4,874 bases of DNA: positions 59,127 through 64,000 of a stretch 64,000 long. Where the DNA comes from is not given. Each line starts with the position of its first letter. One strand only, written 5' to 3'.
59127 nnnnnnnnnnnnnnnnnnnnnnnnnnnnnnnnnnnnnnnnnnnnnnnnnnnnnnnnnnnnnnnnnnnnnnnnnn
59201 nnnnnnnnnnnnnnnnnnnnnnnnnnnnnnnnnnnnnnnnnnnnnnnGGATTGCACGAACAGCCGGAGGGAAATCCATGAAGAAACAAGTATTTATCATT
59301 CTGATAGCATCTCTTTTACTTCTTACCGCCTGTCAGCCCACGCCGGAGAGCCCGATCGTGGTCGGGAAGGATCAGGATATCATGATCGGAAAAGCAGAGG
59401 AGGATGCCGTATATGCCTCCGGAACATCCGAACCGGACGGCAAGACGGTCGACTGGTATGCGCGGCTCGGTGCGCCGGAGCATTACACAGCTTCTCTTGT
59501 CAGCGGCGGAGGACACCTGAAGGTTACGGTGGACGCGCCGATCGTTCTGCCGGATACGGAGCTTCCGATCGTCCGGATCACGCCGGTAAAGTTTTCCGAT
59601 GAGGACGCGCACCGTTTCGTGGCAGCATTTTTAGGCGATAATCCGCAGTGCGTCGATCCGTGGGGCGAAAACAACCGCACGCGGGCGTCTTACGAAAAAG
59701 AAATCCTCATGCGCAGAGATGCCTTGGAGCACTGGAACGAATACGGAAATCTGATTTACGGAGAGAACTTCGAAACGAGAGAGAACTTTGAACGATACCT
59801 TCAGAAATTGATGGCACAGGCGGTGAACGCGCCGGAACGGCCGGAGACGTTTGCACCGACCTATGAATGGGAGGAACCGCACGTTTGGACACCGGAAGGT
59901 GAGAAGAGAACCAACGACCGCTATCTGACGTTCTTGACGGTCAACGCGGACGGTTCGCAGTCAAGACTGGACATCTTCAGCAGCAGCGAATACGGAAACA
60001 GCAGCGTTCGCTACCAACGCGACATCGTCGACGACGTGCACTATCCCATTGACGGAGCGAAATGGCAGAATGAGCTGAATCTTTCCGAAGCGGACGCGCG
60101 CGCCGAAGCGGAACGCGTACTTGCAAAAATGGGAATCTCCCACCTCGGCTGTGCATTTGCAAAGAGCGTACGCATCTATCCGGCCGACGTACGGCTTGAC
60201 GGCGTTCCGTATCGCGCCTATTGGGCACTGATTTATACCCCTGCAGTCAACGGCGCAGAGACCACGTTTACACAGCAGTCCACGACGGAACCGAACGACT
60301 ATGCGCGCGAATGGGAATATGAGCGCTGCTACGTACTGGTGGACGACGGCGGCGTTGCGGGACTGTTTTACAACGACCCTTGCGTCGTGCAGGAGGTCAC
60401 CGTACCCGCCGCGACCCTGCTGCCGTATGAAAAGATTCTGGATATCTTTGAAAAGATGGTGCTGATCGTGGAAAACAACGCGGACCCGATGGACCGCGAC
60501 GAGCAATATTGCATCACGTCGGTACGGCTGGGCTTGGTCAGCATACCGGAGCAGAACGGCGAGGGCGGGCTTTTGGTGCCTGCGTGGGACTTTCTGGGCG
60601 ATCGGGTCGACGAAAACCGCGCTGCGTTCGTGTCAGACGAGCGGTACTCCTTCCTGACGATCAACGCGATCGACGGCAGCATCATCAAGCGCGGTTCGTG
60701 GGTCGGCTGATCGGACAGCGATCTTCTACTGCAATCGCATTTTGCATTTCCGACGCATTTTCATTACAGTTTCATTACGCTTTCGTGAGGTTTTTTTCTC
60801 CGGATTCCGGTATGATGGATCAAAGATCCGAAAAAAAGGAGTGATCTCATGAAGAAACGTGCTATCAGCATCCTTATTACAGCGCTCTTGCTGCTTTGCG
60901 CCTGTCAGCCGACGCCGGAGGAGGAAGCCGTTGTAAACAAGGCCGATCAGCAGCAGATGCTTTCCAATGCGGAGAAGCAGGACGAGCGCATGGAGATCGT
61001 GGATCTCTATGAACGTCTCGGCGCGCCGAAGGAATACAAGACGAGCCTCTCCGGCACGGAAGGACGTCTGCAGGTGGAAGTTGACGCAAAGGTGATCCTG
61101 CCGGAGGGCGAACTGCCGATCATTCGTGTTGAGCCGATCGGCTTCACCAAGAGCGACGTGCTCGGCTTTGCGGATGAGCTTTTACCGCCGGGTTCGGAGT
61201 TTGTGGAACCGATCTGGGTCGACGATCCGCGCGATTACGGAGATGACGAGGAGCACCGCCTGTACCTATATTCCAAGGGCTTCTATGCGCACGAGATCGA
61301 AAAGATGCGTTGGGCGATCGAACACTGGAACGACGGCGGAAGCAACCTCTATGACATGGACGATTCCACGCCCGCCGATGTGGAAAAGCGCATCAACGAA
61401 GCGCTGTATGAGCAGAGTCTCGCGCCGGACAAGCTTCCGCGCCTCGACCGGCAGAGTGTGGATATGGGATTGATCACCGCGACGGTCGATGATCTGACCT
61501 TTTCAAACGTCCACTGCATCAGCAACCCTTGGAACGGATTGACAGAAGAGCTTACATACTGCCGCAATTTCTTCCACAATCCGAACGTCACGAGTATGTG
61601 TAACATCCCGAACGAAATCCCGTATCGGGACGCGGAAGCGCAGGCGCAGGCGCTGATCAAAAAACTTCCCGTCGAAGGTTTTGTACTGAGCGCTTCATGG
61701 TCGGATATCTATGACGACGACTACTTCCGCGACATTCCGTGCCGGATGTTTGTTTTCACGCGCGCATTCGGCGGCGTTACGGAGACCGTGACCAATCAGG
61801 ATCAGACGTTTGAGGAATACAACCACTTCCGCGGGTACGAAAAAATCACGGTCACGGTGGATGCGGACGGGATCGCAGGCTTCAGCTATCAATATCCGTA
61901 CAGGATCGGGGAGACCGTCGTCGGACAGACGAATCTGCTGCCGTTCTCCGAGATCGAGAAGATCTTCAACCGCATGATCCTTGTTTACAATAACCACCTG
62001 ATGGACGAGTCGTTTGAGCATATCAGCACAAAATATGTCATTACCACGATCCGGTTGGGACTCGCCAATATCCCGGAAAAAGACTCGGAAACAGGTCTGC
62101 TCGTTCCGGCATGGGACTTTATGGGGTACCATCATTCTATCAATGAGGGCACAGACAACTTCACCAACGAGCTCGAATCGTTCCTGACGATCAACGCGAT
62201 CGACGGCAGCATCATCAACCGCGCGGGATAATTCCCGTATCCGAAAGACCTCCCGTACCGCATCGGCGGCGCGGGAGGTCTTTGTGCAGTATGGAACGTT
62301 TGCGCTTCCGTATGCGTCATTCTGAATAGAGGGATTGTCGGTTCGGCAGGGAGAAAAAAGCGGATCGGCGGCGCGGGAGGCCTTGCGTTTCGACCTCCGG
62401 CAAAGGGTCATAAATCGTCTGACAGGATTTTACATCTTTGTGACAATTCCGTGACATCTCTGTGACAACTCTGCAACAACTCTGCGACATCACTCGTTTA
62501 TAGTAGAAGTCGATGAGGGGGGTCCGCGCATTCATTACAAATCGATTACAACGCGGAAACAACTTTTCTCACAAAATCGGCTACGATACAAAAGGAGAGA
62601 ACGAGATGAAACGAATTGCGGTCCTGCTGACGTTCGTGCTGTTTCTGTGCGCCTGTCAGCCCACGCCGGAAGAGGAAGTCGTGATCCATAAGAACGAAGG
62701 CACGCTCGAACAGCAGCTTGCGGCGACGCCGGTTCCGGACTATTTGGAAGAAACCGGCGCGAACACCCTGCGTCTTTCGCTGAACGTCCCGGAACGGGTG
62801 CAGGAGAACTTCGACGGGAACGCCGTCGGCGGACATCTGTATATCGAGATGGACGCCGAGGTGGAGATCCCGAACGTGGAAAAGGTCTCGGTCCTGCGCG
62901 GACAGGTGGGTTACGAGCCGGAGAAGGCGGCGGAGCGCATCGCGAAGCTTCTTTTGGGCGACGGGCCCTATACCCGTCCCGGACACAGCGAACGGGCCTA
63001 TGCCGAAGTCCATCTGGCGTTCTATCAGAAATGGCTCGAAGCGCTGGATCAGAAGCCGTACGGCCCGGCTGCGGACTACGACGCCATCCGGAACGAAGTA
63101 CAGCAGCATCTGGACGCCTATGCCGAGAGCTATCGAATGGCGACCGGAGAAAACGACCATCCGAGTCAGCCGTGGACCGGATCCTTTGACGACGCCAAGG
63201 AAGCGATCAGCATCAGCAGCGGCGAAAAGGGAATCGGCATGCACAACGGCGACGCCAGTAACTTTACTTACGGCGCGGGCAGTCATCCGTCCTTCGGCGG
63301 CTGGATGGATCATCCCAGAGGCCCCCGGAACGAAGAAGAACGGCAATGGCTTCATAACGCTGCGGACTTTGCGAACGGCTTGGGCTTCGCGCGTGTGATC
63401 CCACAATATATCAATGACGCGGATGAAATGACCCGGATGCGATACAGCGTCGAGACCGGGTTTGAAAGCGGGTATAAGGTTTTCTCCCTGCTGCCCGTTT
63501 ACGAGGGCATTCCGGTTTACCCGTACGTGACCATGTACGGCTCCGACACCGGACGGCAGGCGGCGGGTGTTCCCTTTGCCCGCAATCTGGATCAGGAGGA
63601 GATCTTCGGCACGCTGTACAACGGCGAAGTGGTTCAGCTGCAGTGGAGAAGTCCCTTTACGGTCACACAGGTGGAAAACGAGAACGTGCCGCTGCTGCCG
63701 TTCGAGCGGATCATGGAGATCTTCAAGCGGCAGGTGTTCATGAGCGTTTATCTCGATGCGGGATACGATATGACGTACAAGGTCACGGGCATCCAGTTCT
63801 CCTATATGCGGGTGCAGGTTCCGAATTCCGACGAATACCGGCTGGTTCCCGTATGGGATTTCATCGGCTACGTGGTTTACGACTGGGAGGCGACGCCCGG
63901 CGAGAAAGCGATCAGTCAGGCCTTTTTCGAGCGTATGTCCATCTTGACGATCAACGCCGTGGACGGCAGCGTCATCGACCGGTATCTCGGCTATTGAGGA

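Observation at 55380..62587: The same ATTACA-N5-ATTACR box sits 31-32 nt upstream of a TAnnnT -10 element before the two-component operon and all three lipoprotein transcription units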

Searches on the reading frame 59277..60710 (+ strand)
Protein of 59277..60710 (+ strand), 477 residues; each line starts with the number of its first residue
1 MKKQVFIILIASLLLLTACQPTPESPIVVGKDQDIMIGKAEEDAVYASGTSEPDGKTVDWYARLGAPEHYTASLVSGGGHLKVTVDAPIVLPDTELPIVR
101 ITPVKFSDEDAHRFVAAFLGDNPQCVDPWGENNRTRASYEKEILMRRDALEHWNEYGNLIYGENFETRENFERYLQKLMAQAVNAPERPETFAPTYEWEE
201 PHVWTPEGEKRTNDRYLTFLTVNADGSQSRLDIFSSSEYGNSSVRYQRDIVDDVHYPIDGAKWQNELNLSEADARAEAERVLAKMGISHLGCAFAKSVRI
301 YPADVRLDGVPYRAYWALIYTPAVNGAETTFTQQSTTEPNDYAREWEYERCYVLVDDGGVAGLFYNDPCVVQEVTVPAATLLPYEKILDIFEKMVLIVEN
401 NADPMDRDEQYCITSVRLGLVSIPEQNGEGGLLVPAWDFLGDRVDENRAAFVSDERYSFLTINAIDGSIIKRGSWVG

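Call 4: search_protein_families(library=pfam, proteins=[window:59277-60710:+], max_evalue=0.01)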
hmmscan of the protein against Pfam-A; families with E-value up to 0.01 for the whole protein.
window:59277-60710:+ (477 aa): 1 family
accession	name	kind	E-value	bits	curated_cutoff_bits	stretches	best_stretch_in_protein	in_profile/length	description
PF19499.4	DUF6034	-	5.2e-60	204.1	27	1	1-472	1-477/481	Family of unknown function (DUF6034)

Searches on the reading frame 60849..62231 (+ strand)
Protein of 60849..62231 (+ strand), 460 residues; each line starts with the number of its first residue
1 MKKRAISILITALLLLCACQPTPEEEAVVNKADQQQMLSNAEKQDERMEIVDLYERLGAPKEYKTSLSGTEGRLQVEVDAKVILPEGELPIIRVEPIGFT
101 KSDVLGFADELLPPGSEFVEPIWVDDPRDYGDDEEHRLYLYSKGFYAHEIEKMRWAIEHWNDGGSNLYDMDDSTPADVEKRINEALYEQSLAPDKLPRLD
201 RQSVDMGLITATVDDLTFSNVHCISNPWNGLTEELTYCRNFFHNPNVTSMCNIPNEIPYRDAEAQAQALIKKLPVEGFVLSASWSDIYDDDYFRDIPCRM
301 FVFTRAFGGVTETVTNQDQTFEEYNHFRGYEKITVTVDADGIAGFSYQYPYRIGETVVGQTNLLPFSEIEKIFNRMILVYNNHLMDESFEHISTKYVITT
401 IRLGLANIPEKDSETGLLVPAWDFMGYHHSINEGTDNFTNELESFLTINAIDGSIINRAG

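Call 4: search_protein_families(library=pfam, proteins=[window:60849-62231:+], max_evalue=0.01)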
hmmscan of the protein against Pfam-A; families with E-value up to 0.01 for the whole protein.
window:60849-62231:+ (460 aa): 1 family
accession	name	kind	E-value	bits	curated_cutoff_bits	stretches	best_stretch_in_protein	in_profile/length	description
PF19499.4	DUF6034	-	6.1e-57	194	27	2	256-458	257-477/481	Family of unknown function (DUF6034)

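Call 28: find_encoding_contigs(protein=window:60849-62231:+, flank=10000, max_places=4)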
Protein window:60849-62231:+ (460 aa): no gene with exactly this product is on record in the collection.

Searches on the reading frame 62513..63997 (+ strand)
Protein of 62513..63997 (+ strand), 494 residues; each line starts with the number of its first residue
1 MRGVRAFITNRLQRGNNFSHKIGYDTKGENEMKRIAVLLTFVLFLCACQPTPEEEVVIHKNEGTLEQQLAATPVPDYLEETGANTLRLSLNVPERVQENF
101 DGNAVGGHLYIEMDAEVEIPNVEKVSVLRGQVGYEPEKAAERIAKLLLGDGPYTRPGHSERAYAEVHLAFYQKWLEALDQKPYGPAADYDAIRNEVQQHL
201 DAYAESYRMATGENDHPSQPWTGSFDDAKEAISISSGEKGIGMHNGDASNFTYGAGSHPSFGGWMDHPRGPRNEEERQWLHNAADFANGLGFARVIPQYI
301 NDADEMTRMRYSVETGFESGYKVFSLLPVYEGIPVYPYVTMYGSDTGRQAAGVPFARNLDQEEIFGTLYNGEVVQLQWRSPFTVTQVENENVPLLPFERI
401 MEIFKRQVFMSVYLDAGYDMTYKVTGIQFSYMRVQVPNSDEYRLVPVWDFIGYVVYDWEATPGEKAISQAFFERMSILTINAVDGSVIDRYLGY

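Call 4: search_protein_families(library=pfam, proteins=[window:62606-63997:+], max_evalue=0.01)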
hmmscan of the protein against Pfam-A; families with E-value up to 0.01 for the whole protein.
window:62606-63997:+ (463 aa): 1 family
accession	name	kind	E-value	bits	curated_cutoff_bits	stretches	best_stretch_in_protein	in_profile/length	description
PF19499.4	DUF6034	-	1.9e-43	149.5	27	2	285-463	298-481/481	Family of unknown function (DUF6034)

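Call 26: find_encoding_contigs(protein=window:62606-63997:+, flank=10000, max_places=4)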
Protein window:62606-63997:+ (463 aa): no gene with exactly this product is on record in the collection.

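Call 27: find_encoding_contigs(protein=window:62513-63997:+, flank=10000, max_places=4)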
Protein window:62513-63997:+ (494 aa): no gene with exactly this product is on record in the collection.

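Call 55: search_protein_families(library=padloc, proteins=[window:62606-63997:+], max_evalue=0.001)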
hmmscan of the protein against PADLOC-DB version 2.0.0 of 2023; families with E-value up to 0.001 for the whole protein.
window:62606-63997:+ (463 aa): 0 families
